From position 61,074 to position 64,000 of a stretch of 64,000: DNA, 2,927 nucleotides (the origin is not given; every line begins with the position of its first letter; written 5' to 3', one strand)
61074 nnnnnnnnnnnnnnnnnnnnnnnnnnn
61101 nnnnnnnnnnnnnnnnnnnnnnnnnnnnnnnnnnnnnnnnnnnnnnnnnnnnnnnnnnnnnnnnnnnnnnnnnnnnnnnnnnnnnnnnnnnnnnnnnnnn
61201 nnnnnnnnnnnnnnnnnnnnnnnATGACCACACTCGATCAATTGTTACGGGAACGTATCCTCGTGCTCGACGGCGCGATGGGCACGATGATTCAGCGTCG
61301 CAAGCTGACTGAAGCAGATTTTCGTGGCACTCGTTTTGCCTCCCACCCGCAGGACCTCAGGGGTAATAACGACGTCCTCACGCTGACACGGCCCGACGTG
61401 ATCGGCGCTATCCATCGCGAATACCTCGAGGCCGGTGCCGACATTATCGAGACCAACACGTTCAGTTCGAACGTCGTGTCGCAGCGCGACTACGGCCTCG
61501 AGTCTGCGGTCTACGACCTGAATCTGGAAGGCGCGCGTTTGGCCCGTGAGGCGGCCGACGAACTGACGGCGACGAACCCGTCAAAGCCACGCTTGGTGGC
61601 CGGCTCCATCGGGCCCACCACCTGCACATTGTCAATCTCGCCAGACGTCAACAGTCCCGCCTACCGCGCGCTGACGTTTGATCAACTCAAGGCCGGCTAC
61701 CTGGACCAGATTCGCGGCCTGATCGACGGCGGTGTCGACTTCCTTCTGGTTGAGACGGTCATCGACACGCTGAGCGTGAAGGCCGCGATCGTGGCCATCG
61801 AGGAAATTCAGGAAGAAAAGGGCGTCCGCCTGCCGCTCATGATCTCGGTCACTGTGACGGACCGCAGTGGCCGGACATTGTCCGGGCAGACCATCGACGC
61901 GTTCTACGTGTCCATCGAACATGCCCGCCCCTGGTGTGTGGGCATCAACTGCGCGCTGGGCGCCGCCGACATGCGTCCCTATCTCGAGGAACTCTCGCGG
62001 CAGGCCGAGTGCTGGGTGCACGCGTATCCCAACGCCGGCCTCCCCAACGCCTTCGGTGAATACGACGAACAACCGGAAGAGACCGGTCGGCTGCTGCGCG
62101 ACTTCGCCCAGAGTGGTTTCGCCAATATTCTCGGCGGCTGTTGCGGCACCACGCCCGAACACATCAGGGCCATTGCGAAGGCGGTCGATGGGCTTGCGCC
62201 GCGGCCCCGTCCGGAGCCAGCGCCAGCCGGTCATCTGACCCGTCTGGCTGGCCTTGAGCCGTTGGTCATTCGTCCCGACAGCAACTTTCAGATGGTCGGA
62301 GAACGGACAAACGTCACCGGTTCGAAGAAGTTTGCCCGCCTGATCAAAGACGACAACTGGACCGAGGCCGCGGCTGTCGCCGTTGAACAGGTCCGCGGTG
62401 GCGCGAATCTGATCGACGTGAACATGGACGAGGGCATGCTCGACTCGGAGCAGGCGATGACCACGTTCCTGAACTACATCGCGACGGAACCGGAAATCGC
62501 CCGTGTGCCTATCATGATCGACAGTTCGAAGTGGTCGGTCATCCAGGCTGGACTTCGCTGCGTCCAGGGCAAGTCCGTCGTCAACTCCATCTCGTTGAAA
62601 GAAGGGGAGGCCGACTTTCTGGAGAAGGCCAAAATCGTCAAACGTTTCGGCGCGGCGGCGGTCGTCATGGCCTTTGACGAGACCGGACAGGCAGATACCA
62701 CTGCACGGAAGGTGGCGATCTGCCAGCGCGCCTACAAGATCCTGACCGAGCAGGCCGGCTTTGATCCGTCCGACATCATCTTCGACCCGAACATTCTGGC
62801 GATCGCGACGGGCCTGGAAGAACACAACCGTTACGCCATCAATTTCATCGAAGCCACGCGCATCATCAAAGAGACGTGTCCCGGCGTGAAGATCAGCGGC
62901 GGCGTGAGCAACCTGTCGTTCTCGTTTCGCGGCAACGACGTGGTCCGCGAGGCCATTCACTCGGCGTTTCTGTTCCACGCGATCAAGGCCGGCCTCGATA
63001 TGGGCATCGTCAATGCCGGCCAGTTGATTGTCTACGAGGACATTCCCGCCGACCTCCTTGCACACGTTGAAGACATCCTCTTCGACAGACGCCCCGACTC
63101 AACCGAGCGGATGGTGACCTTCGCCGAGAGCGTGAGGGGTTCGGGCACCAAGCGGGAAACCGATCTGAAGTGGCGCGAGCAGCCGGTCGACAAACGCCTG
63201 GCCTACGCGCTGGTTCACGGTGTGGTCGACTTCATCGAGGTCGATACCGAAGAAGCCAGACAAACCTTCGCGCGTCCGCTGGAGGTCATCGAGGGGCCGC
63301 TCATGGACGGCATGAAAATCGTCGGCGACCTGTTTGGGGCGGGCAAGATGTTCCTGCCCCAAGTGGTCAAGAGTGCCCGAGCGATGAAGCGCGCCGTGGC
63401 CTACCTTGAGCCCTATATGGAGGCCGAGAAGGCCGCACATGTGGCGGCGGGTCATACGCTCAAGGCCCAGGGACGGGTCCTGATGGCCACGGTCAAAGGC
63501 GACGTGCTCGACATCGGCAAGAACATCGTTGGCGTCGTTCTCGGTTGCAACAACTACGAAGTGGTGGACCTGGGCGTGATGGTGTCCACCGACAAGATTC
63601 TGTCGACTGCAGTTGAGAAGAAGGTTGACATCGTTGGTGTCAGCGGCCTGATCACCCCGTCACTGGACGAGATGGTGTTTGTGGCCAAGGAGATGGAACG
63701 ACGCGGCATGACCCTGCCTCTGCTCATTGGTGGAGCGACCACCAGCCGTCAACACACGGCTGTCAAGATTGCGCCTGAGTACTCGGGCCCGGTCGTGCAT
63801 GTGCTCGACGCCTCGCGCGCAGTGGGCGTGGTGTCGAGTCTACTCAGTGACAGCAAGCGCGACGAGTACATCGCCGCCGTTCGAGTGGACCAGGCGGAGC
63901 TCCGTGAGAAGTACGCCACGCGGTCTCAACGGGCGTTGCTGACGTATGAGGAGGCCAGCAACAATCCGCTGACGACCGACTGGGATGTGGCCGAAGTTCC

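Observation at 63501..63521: MetH carries Leu instead of the cobalt-ligating His in the DxHxxG motif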

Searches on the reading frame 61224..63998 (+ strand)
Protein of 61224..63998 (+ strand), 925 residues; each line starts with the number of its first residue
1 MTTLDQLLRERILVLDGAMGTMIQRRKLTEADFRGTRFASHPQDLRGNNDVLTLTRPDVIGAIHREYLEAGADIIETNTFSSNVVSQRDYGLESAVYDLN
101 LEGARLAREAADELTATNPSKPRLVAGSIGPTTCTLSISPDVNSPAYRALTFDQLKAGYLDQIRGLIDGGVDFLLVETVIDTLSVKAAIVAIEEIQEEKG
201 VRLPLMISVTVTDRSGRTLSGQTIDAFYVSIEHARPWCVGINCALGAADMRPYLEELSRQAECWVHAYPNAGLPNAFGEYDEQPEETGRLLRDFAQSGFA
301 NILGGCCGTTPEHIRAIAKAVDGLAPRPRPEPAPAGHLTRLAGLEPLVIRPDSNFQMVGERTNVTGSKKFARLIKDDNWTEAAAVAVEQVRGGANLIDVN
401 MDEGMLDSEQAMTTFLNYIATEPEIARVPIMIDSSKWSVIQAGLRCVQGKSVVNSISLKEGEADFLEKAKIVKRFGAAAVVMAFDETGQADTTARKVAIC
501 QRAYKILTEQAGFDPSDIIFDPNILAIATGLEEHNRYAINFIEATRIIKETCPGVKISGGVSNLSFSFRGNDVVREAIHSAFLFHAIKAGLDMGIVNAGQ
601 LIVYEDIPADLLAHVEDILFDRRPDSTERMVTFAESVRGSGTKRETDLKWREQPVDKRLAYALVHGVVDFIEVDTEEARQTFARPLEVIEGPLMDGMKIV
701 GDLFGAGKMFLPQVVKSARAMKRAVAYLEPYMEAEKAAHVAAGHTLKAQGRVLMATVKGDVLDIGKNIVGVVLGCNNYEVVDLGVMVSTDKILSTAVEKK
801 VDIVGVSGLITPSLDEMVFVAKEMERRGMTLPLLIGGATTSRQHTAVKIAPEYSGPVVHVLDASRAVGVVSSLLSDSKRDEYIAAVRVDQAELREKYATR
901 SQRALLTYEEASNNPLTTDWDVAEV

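Call 5: search_protein_families(library=pfam, proteins=[window:61224-63998:+])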
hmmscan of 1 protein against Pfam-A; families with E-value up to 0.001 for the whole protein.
window:61224-63998:+ (925 aa): 4 families
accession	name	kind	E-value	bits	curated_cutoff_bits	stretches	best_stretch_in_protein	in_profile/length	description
PF02574.22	S-methyl_trans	-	1e-98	331.1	22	1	13-321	1-283/283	Homocysteine S-methyltransferase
PF00809.28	Pterin_bind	-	1.5e-61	208.6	25.5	1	359-597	1-244/244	Pterin binding enzyme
PF02607.22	B12-binding_2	-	7.5e-24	84.2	23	1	657-729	3-74/74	B12 binding domain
PF02310.24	B12-binding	-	2.6e-16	60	32.1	1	750-840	1-93/121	B12 binding domain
